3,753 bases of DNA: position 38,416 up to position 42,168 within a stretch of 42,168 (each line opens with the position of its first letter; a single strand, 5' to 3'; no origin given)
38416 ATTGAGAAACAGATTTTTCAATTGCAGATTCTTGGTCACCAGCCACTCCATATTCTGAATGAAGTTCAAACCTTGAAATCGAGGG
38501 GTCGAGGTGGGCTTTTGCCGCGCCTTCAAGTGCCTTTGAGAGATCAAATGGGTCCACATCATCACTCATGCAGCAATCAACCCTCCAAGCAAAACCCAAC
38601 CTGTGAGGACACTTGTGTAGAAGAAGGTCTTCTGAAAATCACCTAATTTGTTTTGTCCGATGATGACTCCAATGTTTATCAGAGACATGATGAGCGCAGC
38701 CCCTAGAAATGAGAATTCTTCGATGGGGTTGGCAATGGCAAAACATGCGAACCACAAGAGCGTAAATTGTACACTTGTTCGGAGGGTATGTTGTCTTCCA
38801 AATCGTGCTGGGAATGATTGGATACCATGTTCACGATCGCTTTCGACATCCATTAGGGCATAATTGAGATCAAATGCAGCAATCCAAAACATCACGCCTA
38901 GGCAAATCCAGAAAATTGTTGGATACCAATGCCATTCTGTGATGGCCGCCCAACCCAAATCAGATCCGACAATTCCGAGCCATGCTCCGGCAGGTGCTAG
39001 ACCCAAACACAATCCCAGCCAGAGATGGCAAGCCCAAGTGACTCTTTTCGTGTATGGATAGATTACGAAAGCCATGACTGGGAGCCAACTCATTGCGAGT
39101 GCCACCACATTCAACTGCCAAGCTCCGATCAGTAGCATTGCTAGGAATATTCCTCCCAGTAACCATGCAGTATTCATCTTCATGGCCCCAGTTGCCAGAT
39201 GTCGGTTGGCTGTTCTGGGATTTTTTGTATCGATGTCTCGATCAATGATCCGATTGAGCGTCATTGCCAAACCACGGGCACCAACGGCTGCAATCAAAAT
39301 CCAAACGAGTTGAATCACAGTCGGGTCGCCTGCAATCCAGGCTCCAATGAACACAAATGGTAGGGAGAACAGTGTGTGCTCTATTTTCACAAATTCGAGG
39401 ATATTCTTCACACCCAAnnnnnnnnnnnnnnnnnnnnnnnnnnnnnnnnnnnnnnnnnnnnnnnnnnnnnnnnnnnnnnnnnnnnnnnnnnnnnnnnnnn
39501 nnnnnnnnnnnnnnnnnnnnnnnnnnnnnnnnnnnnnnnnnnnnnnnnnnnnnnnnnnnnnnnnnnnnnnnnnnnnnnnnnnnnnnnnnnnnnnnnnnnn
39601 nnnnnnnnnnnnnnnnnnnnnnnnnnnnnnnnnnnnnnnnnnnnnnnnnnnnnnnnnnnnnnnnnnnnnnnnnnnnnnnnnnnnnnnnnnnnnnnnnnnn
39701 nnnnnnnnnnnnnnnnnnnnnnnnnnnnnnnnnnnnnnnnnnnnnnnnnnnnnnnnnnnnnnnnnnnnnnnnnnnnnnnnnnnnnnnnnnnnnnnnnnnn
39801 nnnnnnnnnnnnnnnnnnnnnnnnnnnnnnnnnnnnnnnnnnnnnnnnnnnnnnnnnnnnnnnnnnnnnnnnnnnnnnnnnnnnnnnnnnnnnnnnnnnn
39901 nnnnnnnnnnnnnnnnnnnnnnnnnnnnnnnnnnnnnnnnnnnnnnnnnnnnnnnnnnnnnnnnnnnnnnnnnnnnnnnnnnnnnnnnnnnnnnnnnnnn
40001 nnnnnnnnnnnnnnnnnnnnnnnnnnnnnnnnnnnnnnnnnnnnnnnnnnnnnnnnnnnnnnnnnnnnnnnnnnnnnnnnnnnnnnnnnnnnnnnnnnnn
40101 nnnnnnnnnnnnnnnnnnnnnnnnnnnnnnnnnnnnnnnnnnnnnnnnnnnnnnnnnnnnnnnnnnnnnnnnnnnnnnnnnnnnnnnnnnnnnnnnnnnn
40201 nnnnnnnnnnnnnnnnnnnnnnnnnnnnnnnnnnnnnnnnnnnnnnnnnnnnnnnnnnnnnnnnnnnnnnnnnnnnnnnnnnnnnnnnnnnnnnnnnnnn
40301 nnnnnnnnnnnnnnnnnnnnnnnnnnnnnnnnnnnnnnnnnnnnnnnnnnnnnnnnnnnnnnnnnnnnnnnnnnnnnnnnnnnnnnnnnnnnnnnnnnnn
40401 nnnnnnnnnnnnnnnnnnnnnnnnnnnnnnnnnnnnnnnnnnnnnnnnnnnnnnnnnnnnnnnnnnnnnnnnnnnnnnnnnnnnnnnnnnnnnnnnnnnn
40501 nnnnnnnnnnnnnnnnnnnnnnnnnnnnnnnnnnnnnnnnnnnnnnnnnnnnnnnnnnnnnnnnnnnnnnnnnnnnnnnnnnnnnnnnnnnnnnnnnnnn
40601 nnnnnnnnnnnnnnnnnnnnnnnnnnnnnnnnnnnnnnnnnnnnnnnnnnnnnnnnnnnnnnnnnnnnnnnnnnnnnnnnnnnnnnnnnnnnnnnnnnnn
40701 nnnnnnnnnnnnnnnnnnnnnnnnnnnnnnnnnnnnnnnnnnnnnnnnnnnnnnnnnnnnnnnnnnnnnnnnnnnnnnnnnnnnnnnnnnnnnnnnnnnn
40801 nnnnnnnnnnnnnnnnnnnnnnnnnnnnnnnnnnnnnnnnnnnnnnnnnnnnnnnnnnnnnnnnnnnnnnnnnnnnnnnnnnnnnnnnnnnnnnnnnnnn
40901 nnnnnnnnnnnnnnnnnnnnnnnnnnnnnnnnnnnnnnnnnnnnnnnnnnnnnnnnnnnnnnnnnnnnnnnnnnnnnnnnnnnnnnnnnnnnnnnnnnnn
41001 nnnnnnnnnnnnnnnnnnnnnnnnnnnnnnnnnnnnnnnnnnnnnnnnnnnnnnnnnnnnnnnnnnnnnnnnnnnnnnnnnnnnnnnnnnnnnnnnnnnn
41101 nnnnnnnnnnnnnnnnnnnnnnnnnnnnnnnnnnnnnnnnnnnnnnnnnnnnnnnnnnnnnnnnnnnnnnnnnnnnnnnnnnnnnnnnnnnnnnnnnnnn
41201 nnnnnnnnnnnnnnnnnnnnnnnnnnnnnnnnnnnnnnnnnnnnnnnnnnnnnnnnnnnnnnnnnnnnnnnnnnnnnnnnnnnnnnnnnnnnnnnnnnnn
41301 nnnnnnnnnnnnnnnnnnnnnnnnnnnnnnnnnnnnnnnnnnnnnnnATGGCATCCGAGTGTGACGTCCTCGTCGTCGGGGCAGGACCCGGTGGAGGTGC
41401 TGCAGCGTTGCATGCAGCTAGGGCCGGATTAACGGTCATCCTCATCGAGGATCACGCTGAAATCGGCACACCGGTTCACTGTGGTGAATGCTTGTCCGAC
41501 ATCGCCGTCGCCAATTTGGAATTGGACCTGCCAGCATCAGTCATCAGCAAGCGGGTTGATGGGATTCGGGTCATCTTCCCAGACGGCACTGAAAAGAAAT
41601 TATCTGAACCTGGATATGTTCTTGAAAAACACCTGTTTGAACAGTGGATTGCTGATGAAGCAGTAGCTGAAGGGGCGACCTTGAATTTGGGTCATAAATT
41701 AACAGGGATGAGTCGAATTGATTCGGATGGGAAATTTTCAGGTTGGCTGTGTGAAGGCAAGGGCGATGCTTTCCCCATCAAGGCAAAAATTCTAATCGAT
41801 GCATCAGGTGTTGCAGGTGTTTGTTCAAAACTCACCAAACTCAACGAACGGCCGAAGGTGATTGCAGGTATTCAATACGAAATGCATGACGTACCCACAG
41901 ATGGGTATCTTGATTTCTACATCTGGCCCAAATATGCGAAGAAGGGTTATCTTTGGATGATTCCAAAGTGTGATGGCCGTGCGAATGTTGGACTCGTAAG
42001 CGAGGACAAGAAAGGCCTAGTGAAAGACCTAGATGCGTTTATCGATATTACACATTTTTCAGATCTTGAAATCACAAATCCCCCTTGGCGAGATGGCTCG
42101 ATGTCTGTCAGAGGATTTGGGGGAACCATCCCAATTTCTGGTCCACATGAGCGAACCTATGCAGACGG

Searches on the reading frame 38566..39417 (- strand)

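Call 10: search_protein_families(library=pfam, proteins=[window:38566-39417:-])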
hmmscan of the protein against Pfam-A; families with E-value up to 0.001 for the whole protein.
window:38566-39417:- (283 aa): 1 family
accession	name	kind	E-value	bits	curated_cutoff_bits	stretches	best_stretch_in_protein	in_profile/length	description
PF01040.23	UbiA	-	8.3e-44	150.2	34.2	1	19-251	2-225/250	UbiA prenyltransferase family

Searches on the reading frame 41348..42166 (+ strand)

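Call 36: search_protein_families(library=pfam, proteins=[window:41348-42166:+], max_evalue=0.0001)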
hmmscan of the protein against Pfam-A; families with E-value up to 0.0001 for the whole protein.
window:41348-42166:+ (273 aa): 10 families
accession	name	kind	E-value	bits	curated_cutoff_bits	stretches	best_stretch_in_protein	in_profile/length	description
PF12831.13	FAD_oxidored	-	1.9e-14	54.3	27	1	6-159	1-150/416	FAD dependent oxidoreductase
PF01266.30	DAO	-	2.8e-08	34.1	27.9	0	6-40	1-35/353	FAD dependent oxidoreductase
PF22578.2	GGR_cat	-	7.6e-08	32.6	27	1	174-220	5-52/88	Geranylgeranyl reductase catalytic domain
PF00890.30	FAD_binding_2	-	1.4e-06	28.2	20.4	1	6-49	1-44/414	FAD binding domain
PF01494.25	FAD_binding_3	-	2.5e-06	27.4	22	0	4-38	1-35/349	FAD binding domain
PF07992.20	Pyr_redox_2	-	2.8e-06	27.4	26.1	1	6-57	2-49/291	Pyridine nucleotide-disulphide oxidoreductase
PF05834.18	Lycopene_cycl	-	5.6e-06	26.1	23.4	1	6-163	1-149/380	Lycopene cyclase protein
PF01134.28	GIDA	-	8.1e-06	25.6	22.1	1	6-73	1-70/391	Glucose inhibited division protein A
PF13450.12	NAD_binding_8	-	2.4e-05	24.9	21.9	1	9-64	1-50/68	NAD(P)-binding Rossmann-like domain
PF01946.23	Thi4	-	5e-05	23.1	26.2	0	4-47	17-61/235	Thi4 family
